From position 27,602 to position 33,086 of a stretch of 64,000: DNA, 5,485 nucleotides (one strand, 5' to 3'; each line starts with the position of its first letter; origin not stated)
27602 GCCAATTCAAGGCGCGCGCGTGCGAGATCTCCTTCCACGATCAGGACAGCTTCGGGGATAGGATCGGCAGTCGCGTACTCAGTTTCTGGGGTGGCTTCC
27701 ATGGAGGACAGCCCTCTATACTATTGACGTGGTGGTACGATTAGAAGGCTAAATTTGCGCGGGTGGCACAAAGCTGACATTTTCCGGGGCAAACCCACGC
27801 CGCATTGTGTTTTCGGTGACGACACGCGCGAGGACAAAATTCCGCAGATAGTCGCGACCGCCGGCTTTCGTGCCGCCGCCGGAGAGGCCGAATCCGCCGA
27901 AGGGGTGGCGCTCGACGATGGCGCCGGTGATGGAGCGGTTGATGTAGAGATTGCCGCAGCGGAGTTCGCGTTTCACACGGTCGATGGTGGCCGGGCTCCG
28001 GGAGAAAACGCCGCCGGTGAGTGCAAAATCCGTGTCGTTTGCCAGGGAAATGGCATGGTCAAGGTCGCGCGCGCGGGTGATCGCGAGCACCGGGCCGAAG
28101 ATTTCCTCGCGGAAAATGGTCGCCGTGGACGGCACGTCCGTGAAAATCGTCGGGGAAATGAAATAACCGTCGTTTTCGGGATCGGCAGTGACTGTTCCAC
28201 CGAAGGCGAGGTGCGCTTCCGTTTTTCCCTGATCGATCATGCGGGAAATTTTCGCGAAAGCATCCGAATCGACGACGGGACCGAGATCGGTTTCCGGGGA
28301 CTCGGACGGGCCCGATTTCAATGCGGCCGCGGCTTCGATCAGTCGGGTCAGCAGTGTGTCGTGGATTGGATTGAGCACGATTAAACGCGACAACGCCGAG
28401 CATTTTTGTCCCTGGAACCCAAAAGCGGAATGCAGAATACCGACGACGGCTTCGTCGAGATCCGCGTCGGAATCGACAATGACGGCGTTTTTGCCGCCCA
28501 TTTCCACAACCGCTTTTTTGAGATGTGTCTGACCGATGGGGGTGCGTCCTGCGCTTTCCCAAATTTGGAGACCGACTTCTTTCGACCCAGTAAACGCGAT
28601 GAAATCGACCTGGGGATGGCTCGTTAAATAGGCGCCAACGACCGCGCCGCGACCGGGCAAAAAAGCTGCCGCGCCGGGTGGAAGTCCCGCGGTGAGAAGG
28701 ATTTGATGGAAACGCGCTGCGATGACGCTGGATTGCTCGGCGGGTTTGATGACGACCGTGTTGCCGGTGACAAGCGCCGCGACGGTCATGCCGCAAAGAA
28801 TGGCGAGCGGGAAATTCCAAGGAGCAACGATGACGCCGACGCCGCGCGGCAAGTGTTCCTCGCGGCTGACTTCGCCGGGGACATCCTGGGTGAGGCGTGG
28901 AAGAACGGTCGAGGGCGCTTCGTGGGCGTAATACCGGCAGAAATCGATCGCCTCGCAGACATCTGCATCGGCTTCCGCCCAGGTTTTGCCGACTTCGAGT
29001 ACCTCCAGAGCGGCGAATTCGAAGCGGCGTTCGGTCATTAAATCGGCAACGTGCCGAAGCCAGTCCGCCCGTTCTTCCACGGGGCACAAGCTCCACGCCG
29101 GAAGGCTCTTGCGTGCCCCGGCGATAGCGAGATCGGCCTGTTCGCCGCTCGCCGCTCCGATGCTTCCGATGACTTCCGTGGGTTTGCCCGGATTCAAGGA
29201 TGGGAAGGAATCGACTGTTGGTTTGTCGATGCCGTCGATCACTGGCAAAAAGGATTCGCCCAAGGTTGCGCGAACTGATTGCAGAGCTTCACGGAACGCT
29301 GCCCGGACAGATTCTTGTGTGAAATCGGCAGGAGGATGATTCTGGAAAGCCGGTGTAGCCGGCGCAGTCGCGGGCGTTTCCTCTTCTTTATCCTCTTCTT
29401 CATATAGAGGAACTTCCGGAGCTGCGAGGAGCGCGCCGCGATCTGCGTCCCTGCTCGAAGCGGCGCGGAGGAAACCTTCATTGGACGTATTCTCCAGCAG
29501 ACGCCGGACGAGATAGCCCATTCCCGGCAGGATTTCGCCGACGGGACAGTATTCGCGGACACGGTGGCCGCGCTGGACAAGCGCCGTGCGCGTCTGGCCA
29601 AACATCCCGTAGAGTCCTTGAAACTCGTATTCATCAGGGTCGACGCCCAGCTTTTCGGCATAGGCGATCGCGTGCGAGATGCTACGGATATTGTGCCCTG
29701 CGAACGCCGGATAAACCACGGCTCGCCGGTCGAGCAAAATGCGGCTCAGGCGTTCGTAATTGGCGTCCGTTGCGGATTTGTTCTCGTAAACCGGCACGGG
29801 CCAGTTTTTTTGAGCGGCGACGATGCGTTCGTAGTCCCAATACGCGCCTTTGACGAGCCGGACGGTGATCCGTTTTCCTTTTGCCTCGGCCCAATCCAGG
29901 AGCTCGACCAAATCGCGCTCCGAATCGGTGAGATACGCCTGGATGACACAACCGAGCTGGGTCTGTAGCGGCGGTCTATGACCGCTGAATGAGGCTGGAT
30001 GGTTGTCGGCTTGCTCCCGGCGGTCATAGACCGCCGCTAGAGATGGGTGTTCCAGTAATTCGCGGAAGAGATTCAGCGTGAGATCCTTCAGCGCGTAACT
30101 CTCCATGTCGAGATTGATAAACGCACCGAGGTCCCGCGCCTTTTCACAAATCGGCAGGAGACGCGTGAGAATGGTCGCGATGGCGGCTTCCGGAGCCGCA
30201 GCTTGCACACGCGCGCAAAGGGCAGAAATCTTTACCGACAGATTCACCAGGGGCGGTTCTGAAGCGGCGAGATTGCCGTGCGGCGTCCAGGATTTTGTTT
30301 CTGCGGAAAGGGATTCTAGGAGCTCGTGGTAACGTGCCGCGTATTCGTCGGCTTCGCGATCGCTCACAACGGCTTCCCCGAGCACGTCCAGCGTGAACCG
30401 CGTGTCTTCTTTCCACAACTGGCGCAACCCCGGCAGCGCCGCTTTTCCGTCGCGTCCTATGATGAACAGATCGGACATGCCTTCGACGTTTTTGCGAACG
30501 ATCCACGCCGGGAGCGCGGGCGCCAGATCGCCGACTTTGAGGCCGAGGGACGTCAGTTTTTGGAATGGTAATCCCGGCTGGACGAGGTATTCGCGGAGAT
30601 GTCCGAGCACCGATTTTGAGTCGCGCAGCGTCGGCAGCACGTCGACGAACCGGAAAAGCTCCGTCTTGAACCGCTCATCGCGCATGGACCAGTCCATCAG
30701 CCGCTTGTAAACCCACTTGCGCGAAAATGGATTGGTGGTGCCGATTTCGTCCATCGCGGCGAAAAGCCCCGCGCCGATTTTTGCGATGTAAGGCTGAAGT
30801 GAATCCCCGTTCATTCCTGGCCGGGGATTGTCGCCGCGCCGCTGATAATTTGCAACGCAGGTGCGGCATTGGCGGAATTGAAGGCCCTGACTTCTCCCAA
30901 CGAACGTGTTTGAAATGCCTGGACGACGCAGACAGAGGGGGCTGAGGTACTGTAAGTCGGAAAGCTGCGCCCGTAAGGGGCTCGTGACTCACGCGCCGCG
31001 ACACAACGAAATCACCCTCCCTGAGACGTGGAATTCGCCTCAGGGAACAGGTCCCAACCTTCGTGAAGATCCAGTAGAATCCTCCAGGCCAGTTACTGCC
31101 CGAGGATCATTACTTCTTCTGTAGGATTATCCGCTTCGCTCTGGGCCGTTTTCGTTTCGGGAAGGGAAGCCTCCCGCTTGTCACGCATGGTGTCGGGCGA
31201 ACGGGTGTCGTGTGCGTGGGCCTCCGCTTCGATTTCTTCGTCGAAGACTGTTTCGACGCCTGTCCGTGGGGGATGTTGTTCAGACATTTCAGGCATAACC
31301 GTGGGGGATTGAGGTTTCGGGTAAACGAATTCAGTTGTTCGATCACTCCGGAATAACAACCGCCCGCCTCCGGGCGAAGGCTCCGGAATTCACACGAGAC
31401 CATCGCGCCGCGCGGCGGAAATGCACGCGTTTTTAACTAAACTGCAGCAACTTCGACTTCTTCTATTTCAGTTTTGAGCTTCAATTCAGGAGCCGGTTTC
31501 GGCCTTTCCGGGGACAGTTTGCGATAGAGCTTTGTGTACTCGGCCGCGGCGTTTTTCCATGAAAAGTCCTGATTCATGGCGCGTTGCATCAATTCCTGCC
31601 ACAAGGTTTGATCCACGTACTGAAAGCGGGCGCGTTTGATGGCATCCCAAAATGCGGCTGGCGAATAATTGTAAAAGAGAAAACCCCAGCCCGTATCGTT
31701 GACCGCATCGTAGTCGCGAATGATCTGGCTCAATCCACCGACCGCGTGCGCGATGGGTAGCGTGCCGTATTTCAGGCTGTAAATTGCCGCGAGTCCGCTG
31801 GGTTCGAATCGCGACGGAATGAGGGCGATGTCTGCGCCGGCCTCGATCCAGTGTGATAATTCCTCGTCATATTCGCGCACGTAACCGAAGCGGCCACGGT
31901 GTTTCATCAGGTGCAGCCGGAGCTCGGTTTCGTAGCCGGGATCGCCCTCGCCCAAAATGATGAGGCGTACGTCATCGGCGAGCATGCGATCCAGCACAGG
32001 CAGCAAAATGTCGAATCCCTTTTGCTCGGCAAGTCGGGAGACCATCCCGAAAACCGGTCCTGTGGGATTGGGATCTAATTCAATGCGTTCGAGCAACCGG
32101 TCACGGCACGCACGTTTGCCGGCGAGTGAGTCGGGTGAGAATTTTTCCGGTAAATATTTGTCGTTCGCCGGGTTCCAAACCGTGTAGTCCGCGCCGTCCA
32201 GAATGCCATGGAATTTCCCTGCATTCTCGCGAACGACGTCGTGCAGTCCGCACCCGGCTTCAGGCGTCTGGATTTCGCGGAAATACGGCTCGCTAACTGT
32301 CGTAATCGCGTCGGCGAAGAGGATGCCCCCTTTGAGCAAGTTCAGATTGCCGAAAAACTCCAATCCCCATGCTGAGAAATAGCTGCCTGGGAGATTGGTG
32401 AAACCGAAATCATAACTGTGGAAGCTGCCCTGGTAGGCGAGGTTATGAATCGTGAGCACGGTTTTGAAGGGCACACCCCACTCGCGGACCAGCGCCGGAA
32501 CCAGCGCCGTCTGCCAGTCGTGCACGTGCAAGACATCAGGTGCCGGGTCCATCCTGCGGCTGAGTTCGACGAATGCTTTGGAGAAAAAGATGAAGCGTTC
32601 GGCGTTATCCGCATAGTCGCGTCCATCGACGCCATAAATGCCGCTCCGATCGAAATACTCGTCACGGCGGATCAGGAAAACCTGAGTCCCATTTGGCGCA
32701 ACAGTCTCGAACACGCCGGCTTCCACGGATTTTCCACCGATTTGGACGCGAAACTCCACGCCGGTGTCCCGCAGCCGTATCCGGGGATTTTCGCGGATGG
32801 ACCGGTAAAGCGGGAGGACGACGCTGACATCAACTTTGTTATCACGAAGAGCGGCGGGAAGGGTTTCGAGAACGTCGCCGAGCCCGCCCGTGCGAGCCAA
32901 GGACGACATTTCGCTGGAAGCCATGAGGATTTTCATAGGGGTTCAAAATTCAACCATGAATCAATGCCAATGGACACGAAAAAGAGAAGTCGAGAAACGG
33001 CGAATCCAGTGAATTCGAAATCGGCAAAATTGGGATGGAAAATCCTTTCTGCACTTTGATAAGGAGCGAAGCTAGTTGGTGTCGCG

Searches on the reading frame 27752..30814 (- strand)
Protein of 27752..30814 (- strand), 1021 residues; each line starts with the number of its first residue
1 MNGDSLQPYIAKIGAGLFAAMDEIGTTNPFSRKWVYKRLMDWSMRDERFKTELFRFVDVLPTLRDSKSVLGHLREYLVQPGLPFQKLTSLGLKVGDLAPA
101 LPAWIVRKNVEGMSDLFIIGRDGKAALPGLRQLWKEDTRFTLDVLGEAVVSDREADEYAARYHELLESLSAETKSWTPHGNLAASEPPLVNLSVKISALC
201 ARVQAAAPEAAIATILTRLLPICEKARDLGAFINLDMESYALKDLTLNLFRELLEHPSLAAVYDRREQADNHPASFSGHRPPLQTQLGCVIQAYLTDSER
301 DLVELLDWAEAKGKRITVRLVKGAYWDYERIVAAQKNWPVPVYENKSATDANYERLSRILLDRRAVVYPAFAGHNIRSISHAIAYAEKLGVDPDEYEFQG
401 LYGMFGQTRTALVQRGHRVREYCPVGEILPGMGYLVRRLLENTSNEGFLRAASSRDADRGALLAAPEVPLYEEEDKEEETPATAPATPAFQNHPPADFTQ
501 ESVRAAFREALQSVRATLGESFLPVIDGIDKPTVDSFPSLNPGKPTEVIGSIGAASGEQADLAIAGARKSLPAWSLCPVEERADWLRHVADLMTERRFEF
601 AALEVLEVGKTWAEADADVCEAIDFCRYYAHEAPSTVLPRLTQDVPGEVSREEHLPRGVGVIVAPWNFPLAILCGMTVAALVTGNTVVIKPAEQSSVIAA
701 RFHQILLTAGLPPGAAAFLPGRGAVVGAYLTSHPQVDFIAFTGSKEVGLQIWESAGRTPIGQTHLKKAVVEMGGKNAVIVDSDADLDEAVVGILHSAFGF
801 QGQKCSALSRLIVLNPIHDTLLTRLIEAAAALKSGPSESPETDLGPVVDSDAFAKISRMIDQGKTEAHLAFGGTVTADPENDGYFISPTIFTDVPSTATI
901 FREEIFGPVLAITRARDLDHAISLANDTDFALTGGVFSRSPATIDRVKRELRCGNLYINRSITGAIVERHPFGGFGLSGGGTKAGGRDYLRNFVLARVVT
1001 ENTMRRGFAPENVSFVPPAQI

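Call 43: search_protein_families(library=ncbifam, proteins=[window:27752-30814:-], max_evalue=1e-10)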
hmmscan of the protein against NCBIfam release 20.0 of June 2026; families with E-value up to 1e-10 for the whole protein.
window:27752-30814:- (1021 aa): 41 families (the best 25 are shown)
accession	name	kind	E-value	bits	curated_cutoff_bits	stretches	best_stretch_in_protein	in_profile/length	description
TIGR01237.1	D1pyr5carbox2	equivalog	1.9e-191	637.3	659.65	1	490-1002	1-510/511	L-glutamate gamma-semialdehyde dehydrogenase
NF008869.0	PRK11904.1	equivalog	1.4e-189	632.3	747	1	106-1007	169-1032/1042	bifunctional proline dehydrogenase/L-glutamate gamma-semialdehyde dehydrogenase PutA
NF002852.0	PRK03137.1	subfamily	4.3e-184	613.1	648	1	489-1002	4-513/514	L-glutamate gamma-semialdehyde dehydrogenase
NF008772.0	PRK11809.1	equivalog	9.2e-144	480.7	1750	1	111-997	253-1110/1318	trifunctional transcriptional regulator/proline dehydrogenase/L-glutamate gamma-semialdehyde dehydrogenase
TIGR01238.1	D1pyr5carbox3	equivalog_domain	3e-110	369.1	485.2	1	497-994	14-496/500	L-glutamate gamma-semialdehyde dehydrogenase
NF042993.1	AlphKGSA_gudD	equivalog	3.9e-95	319.4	770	1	536-987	20-466/481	alpha-ketoglutaric semialdehyde dehydrogenase GucD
TIGR01804.1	BADH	equivalog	2.9e-93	312.9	668.6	1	537-984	15-455/467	betaine-aldehyde dehydrogenase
NF052305.1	DioxValDhHalo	equivalog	6.7e-93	312.2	750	1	533-982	18-461/483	2,5-dioxovalerate dehydrogenase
NF006916.0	PRK09407.1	equivalog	3.9e-90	302.9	521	1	546-1003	44-494/526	succinic semialdehyde dehydrogenase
NF010000.0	PRK13473.1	subfamily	6.8e-86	288.8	615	1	540-982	22-454/475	aminobutyraldehyde dehydrogenase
TIGR01236.1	D1pyr5carbox1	equivalog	6.3e-85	285.8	613.6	1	492-1003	2-521/533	L-glutamate gamma-semialdehyde dehydrogenase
NF009725.0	PRK13252.1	equivalog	2.8e-84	283.3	593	1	533-985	20-464/488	betaine-aldehyde dehydrogenase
TIGR02299.1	HpaE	equivalog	3.6e-83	279.8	638.35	1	534-985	15-461/488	5-carboxymethyl-2-hydroxymuconate semialdehyde dehydrogenase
TIGR01780.1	SSADH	subfamily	1.1e-81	275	646.35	1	546-985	7-437/448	succinate-semialdehyde dehydrogenase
NF007497.0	PRK10090.1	equivalog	3.8e-81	273.3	500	1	539-999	26-475/480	aldehyde dehydrogenase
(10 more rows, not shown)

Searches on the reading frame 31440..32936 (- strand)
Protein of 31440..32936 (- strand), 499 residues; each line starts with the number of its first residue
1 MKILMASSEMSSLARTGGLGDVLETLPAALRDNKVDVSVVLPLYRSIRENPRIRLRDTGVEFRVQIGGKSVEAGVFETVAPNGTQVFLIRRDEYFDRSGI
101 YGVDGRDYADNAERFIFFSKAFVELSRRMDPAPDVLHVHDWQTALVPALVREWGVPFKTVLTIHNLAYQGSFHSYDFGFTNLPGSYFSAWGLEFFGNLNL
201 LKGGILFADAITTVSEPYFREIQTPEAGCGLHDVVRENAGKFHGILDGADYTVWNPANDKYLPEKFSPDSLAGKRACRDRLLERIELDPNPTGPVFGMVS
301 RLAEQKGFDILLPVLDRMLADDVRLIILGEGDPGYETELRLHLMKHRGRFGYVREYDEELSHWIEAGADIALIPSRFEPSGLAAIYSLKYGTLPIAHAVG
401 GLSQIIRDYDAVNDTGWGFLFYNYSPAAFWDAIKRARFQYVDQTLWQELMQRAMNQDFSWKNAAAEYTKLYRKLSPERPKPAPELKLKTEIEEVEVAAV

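Call 43: search_protein_families(library=ncbifam, proteins=[window:31440-32936:-], max_evalue=1e-10)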
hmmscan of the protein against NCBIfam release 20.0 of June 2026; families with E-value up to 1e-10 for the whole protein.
window:31440-32936:- (499 aa): 13 families
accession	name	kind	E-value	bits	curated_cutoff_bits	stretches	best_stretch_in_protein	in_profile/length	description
TIGR02095.1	glgA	subfamily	6.1e-155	516.5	328.45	1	1-474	1-477/477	glycogen/starch synthase, ADP-glucose type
NF001903.0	PRK00654.2-2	equivalog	6.7e-146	486.7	616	1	1-474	1-478/482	glycogen synthase GlgA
NF001899.0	PRK00654.1-2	equivalog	3.4e-144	480.8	459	1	1-475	1-476/478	glycogen synthase GlgA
NF001898.0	PRK00654.1-1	equivalog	7e-132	440.4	603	1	1-474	1-475/477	glycogen synthase GlgA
NF010699.0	PRK14099.1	equivalog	1.6e-115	386.3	762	1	1-478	4-483/485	glycogen synthase GlgA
NF001900.0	PRK00654.1-3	equivalog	7.6e-111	370.9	509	1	1-479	1-459/481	glycogen synthase GlgA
NF001901.0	PRK00654.1-5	equivalog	5.6e-108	361.6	649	1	2-476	25-493/502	glycogen synthase GlgA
NF001906.0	PRK00654.2-5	equivalog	3.4e-100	336.3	870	1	2-473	7-482/485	glycogen synthase GlgA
NF001905.0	PRK00654.2-4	subfamily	4.5e-100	335.5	560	1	1-474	1-486/489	glycogen synthase GlgA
NF010698.0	PRK14098.1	equivalog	4e-87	292.9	754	1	1-474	6-486/489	starch synthase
NF001902.0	PRK00654.2-1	equivalog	7.4e-81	272.1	845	1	1-473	1-488/492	glycogen synthase GlgA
NF001904.0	PRK00654.2-3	equivalog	5.1e-52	177.1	577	1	1-474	1-474/475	glycogen synthase GlgA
TIGR03449.1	mycothiol_MshA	equivalog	1.1e-12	47.6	462.5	0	282-474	209-403/406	D-inositol-3-phosphate glycosyltransferase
